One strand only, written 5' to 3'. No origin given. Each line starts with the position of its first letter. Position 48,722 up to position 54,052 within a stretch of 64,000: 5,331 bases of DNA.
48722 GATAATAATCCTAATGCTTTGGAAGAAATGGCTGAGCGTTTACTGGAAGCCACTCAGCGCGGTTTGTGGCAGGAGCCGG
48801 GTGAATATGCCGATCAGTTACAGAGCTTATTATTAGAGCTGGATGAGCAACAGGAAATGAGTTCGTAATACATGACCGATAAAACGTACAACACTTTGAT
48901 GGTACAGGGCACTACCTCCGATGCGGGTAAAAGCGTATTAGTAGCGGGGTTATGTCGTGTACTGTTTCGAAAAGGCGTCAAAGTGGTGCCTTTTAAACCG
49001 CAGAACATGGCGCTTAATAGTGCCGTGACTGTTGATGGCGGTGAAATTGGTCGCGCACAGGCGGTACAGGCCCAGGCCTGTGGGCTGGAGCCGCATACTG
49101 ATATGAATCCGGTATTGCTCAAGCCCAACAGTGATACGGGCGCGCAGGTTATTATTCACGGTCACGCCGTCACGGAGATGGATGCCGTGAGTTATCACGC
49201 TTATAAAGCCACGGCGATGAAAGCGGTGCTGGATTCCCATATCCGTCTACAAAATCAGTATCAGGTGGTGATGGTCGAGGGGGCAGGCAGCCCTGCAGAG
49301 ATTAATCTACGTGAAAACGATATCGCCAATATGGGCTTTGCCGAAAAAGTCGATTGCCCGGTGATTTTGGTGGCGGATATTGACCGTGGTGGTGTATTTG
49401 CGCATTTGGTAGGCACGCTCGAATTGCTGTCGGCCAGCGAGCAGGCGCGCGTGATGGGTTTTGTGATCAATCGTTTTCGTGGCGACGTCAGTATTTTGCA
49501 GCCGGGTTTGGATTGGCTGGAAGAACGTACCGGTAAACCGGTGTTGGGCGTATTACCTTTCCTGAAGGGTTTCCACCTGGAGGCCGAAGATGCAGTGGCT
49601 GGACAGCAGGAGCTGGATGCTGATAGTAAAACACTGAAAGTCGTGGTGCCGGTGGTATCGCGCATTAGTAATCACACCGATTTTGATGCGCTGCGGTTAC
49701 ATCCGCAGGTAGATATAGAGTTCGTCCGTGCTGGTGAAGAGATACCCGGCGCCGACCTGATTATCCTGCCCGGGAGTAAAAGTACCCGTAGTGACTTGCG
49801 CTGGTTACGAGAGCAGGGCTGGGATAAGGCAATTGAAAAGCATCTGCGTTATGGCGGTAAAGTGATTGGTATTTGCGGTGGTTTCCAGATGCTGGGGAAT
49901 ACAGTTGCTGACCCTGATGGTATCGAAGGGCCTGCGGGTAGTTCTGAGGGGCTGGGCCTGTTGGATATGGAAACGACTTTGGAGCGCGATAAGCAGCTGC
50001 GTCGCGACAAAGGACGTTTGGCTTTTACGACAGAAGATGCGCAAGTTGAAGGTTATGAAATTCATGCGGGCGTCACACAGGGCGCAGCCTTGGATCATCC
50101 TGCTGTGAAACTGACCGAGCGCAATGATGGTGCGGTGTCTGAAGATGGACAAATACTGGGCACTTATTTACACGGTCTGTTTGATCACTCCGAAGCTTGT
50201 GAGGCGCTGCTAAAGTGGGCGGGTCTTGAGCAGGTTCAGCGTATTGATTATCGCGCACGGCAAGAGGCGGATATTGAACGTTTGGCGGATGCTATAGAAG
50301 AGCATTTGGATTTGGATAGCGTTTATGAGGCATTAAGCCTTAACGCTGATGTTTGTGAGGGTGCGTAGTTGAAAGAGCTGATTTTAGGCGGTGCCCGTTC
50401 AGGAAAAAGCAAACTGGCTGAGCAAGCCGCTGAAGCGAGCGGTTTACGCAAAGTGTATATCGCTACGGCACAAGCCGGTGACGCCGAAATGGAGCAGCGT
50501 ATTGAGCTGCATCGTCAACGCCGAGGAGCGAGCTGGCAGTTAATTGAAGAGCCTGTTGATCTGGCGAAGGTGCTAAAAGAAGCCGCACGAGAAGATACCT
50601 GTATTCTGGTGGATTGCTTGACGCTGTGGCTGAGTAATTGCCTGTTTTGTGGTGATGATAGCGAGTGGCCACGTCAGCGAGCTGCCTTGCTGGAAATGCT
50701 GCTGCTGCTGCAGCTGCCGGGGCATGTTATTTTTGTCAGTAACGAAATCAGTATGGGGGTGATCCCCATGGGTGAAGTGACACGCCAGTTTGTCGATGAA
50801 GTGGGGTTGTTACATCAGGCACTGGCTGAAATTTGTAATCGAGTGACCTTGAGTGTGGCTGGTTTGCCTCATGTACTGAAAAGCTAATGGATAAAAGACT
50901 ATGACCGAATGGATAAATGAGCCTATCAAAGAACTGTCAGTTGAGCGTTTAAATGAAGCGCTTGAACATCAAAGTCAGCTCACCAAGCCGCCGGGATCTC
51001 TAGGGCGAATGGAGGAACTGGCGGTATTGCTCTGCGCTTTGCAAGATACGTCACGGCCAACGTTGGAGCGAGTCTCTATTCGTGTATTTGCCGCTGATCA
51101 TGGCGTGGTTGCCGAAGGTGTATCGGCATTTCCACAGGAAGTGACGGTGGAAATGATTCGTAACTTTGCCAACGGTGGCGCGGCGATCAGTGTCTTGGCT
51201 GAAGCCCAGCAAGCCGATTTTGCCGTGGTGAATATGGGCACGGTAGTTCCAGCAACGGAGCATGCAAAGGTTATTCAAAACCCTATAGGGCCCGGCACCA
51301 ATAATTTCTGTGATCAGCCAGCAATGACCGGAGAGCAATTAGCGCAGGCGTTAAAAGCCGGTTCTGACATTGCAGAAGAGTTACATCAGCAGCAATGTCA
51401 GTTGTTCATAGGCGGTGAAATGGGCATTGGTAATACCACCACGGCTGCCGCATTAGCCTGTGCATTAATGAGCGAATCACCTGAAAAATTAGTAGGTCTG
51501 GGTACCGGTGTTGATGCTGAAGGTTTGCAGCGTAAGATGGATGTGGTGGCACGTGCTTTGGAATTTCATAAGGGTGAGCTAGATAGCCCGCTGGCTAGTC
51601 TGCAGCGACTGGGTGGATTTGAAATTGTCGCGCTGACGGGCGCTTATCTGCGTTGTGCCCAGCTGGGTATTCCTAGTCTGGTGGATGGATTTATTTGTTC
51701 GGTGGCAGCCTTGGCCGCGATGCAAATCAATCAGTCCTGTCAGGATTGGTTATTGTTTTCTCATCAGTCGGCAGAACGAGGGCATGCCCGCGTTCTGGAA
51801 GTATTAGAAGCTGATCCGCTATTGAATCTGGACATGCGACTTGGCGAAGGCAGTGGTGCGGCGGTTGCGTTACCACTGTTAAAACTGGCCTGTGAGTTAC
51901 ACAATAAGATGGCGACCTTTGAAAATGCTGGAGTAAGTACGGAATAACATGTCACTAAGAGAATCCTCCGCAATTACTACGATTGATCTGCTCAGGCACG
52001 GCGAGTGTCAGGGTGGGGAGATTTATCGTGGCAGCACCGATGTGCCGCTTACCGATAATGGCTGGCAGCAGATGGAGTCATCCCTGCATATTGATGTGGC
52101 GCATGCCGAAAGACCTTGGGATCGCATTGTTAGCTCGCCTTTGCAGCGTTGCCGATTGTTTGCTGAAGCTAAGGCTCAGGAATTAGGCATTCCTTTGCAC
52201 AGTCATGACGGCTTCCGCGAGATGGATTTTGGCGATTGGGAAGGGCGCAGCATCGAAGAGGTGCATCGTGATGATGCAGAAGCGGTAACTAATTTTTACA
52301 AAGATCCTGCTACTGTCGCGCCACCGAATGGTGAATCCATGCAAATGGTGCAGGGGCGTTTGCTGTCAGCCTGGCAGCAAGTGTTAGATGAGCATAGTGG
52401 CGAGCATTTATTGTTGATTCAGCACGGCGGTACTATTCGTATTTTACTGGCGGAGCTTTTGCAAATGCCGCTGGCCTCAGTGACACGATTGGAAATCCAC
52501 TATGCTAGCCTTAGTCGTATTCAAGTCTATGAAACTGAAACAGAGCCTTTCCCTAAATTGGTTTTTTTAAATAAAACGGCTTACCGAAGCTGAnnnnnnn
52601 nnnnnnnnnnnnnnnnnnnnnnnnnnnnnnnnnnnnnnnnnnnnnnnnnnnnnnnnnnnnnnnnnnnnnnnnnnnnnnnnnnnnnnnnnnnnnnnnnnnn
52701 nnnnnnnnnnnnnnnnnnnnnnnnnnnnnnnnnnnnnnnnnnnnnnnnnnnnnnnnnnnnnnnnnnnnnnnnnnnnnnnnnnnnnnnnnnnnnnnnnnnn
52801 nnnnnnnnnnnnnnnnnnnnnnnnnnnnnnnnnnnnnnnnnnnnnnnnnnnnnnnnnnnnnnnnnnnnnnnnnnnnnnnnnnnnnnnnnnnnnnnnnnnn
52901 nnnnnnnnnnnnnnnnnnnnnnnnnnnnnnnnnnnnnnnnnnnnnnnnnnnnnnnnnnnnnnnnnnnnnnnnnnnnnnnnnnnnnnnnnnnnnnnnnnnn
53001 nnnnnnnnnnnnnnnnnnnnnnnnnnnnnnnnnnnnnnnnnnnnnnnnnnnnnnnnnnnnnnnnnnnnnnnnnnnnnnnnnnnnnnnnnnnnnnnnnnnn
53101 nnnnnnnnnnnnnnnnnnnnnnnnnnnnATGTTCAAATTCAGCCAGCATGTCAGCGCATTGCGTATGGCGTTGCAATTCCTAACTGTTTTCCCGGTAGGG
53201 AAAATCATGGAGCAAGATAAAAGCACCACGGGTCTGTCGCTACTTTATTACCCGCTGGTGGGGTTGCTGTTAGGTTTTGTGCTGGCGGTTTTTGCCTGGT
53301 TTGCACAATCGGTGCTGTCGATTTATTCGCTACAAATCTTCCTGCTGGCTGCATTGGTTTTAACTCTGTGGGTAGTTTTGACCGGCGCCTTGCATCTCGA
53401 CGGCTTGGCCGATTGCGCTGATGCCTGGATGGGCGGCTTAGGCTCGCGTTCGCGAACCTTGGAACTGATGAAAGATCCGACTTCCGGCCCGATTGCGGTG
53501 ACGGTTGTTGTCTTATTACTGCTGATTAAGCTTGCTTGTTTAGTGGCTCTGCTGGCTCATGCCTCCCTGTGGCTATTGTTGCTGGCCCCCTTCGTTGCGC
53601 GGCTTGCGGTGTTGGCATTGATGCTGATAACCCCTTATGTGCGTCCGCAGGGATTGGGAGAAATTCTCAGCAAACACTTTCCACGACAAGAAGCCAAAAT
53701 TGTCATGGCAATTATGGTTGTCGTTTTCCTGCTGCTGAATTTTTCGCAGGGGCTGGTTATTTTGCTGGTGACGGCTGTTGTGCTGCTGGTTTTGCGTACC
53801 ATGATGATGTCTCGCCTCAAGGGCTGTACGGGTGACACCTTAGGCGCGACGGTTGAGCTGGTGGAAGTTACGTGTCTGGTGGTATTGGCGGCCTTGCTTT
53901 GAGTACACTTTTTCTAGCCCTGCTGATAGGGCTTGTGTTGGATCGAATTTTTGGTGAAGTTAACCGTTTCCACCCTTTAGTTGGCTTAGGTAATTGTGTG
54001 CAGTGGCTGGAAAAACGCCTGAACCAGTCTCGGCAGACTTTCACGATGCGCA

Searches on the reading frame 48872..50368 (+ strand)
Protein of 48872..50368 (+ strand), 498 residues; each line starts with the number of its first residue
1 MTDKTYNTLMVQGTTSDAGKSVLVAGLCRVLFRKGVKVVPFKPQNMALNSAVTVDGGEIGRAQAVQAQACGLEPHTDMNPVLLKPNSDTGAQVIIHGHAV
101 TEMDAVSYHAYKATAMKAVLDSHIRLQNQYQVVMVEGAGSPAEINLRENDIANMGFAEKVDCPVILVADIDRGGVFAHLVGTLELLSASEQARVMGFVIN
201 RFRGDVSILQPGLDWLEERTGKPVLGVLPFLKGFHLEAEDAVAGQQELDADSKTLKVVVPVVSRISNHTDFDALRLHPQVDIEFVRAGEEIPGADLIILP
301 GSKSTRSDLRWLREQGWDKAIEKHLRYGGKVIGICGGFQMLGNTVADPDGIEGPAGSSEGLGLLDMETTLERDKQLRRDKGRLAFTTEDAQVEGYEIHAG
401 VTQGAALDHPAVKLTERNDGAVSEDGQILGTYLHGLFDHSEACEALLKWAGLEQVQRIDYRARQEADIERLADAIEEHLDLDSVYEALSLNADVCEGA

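Call 32: search_protein_families(library=pfam, proteins=[window:48872-50368:+])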
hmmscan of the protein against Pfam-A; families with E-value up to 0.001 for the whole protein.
window:48872-50368:+ (498 aa): 3 families
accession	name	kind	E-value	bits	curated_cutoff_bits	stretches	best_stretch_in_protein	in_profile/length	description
PF07685.20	GATase_3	-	1.7e-62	210.9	27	1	256-441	1-195/196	CobB/CobQ-like glutamine amidotransferase domain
PF01656.29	CbiA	-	9.1e-22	77.8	25.4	1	9-234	1-115/125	CobQ/CobB/MinD/ParA nucleotide binding domain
PF13500.12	AAA_26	-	3e-21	76.6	27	1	7-232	1-192/198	AAA domain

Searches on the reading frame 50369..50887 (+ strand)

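Call 32: search_protein_families(library=pfam, proteins=[window:50369-50887:+])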
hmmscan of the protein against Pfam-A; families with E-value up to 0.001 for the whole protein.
window:50369-50887:+ (172 aa): 1 family
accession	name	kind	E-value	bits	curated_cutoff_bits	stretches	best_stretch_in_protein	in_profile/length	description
PF02283.22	CobU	-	6.6e-58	195.4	27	1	4-169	2-167/168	Cobinamide kinase / cobinamide phosphate guanyltransferase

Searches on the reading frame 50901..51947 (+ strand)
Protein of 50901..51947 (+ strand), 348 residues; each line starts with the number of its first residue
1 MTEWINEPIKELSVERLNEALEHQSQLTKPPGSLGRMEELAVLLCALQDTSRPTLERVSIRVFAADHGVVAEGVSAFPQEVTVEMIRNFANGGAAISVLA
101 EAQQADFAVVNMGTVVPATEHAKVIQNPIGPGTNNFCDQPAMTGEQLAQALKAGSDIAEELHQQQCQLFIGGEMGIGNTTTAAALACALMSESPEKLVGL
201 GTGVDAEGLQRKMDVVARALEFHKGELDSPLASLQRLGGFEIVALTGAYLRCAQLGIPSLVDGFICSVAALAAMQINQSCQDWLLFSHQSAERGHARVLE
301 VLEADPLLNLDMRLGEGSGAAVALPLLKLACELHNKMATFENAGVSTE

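Call 32: search_protein_families(library=pfam, proteins=[window:50901-51947:+])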
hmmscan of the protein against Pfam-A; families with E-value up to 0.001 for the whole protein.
window:50901-51947:+ (348 aa): 1 family
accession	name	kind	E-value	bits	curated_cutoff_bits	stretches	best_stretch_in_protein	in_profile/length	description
PF02277.22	DBI_PRT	-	1.1e-128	429.5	22.6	1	10-345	2-329/329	Phosphoribosyltransferase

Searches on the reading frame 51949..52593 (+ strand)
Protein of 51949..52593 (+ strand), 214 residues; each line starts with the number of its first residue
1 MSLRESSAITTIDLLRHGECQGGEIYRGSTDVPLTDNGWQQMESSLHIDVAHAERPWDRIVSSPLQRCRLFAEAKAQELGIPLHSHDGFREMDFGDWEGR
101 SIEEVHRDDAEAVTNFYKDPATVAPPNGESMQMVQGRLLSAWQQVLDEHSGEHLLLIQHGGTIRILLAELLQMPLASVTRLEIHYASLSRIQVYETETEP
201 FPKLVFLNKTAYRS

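Call 32: search_protein_families(library=pfam, proteins=[window:51949-52593:+])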
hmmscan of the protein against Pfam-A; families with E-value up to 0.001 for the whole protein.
window:51949-52593:+ (214 aa): 1 family
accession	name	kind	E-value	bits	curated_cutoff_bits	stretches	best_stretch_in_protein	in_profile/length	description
PF00300.27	His_Phos_1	-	7.8e-49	166.4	21.7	1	14-197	3-185/194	Histidine phosphatase superfamily (branch 1)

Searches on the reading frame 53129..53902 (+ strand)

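Call 32: search_protein_families(library=pfam, proteins=[window:53129-53902:+])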
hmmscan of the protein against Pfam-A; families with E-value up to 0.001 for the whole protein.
window:53129-53902:+ (257 aa): 1 family
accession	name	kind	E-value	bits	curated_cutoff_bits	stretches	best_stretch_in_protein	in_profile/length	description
PF02654.20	CobS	-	2.6e-49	168.6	23.2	1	14-251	1-207/207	Cobalamin-5-phosphate synthase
